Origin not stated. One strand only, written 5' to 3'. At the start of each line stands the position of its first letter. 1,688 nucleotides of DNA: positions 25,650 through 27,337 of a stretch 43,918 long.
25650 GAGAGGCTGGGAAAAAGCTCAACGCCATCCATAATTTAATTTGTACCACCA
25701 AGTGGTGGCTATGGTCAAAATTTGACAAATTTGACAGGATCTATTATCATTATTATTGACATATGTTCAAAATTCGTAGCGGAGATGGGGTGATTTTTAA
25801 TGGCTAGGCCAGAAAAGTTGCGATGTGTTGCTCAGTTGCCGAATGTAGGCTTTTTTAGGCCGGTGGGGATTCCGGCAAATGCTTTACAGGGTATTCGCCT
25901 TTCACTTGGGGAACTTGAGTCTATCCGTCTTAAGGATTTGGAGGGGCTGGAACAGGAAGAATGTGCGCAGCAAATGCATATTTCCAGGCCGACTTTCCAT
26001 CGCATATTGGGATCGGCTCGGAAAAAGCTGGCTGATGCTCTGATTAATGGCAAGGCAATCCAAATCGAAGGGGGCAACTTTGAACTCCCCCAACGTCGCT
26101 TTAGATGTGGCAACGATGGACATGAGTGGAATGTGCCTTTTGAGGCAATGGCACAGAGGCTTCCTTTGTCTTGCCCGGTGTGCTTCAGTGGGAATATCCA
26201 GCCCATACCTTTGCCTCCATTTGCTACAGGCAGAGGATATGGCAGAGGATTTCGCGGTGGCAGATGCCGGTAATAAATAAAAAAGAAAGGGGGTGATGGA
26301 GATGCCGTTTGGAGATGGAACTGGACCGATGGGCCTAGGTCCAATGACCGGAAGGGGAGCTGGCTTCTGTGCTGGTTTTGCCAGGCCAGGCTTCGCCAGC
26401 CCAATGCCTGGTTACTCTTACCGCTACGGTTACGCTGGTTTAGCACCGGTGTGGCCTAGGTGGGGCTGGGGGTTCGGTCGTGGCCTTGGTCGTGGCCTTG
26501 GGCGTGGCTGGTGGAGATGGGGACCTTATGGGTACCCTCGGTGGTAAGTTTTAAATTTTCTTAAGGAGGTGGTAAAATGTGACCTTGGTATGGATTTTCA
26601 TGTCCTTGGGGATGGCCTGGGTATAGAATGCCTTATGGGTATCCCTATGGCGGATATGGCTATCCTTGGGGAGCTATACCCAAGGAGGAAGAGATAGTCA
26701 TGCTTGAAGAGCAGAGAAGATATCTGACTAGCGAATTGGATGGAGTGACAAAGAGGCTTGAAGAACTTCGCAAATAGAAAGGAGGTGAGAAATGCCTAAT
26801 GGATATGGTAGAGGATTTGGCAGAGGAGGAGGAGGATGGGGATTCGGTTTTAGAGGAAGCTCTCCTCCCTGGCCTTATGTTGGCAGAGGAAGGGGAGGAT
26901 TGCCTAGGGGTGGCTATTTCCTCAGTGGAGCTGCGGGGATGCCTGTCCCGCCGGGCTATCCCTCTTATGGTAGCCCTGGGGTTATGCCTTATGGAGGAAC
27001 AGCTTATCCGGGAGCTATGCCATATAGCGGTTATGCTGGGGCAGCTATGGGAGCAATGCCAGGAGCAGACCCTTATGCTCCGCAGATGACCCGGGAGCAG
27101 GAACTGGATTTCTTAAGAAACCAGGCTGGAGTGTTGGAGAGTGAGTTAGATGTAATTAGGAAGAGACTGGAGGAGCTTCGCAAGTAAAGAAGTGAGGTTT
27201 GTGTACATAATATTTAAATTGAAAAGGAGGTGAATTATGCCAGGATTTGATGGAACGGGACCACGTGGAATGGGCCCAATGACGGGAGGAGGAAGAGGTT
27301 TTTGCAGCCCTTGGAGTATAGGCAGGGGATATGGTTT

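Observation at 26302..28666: Paralog array in which three modules (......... N-motif, G/R/Y/M/W-rich linker, coiled coil) are shuffled between neighbouring genes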

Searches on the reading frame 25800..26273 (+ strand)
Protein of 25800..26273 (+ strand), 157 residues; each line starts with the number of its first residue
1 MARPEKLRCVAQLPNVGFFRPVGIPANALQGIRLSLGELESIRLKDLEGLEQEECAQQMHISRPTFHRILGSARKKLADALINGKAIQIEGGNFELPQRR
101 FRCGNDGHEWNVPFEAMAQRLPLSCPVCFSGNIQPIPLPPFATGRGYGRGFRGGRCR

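Call 3: search_protein_families(library=pfam, max_evalue=0.1, proteins=[window:25800-26273:+])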
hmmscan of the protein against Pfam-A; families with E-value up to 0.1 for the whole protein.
window:25800-26273:+ (157 aa): 8 families
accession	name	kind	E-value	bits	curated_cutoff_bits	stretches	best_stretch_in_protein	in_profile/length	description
PF02001.22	DUF134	-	2.8e-24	86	27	1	2-95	5-96/98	Protein of unknown function DUF134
PF08281.18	Sigma70_r4_2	-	2.6e-05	24.2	25.7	1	40-77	17-54/54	Sigma-70, region 4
PF07638.17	Sigma70_ECF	-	0.00036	20.9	21.1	1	34-81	136-183/185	ECF sigma factor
PF20432.4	Xre-like-HTH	-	0.0019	18.9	25.8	1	43-76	17-49/63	Antitoxin Xre-like helix-turn-helix domain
PF04545.22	Sigma70_r4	-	0.0022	17.9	24.1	1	38-77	9-48/50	Sigma-70, region 4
PF04967.18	HTH_10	-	0.034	14.4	23.1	1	53-78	27-52/53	HTH DNA binding domain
PF13560.12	HTH_31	-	0.048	14.4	27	1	44-72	9-37/64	Helix-turn-helix domain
PF09723.15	Zn_ribbon_8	-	0.085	13.3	34.4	0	101-132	6-36/41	Zinc ribbon domain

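Call 34: search_protein_families(library=ncbifam, max_evalue=0.01, proteins=[window:25800-26273:+])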
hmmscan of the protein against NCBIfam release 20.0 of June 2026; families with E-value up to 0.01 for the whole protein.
window:25800-26273:+ (157 aa): 5 families
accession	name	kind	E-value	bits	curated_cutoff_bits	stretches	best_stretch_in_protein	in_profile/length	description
NF003257.0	PRK04217.1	equivalog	1e-17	64.3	115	1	2-93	10-103/110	hypothetical protein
TIGR02937.1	sigma70-ECF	superfamily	8e-06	25.6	42.9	1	37-81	121-165/165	sigma-70 family RNA polymerase sigma factor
NF058625.1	sigma_PG0214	equivalog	0.00098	18.9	130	1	42-85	122-165/170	GFO_1088 family ECF-type sigma factor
TIGR02959.1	SigZ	equivalog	0.0018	18.1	168.65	1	37-88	104-155/170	RNA polymerase sigma factor SigZ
NF053881.1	TransRegDeoRBac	equivalog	0.0029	16.8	420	1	41-76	12-47/311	DNA-binding transcriptional repressor DeoR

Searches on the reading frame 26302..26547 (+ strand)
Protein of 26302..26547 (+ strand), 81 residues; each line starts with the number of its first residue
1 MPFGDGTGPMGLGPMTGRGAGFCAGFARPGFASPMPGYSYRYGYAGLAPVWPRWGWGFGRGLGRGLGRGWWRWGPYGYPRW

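Call 3: search_protein_families(library=pfam, max_evalue=0.1, proteins=[window:26302-26547:+])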
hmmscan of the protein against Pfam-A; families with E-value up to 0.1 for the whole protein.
window:26302-26547:+ (81 aa): 1 family
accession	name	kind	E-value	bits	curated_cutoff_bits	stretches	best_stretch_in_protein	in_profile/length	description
PF17253.7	DUF5320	-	2.7e-13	51.4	27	1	1-76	1-56/99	Family of unknown function (DUF5320)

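Call 34: search_protein_families(library=ncbifam, max_evalue=0.01, proteins=[window:26302-26547:+])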
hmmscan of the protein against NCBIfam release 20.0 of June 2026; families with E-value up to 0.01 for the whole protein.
window:26302-26547:+ (81 aa): 0 families

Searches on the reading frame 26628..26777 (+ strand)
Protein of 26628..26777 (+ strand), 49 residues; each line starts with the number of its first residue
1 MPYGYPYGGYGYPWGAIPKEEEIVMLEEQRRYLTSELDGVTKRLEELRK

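Call 3: search_protein_families(library=pfam, max_evalue=0.1, proteins=[window:26628-26777:+])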
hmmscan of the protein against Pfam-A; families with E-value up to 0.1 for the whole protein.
window:26628-26777:+ (49 aa): 1 family
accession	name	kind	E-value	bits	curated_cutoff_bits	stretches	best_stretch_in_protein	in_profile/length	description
PF17253.7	DUF5320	-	0.00021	22.8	27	1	12-47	64-99/99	Family of unknown function (DUF5320)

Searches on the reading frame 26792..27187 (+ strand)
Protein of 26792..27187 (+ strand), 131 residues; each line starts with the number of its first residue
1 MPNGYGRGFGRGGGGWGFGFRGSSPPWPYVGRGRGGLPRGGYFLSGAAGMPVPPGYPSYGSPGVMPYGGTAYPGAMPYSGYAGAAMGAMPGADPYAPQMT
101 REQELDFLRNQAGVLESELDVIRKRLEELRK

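Call 3: search_protein_families(library=pfam, max_evalue=0.1, proteins=[window:26792-27187:+])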
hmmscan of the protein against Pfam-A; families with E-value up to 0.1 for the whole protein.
window:26792-27187:+ (131 aa): 1 family
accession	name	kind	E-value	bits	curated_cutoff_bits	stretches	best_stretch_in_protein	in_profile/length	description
PF17253.7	DUF5320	-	0.00034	22.2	27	0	61-129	39-99/99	Family of unknown function (DUF5320)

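Call 34: search_protein_families(library=ncbifam, max_evalue=0.01, proteins=[window:26792-27187:+])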
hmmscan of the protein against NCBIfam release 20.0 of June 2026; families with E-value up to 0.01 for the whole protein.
window:26792-27187:+ (131 aa): 0 families

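Call 51: find_homologous_proteins(query=window:26792-27184:+)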
Query window:26792-27184:+ (131 aa): 1664 proteins with E <= 0.001 among 3547 candidates; the best 120 are listed.
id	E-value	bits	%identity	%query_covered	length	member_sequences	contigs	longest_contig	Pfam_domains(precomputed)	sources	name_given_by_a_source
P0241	1.3e-66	241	89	83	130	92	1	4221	-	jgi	jgi:hypothetical protein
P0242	1.2e-64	235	86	83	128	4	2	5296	-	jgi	jgi:hypothetical protein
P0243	1.2e-64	235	88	83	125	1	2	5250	-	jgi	-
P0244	1.5e-64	235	85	83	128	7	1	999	-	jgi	-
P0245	2.8e-64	234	86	100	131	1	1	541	-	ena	-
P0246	4.0e-64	233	85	100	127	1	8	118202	-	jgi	jgi:hypothetical protein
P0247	4.3e-63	230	87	83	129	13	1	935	-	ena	-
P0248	4.6e-63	230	86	83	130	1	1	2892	-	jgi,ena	-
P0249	2.0e-62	228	82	100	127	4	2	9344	-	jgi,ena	-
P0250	2.5e-62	227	88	83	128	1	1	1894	PF17253.8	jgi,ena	-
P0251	2.6e-62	227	83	83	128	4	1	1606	-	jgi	-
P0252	2.7e-62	227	84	83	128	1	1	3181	-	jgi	jgi:hypothetical protein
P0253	3.1e-62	227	81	83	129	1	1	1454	-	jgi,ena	-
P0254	6.5e-62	226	83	83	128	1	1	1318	PF17253.8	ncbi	-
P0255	3.3e-61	224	85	83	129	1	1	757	-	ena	-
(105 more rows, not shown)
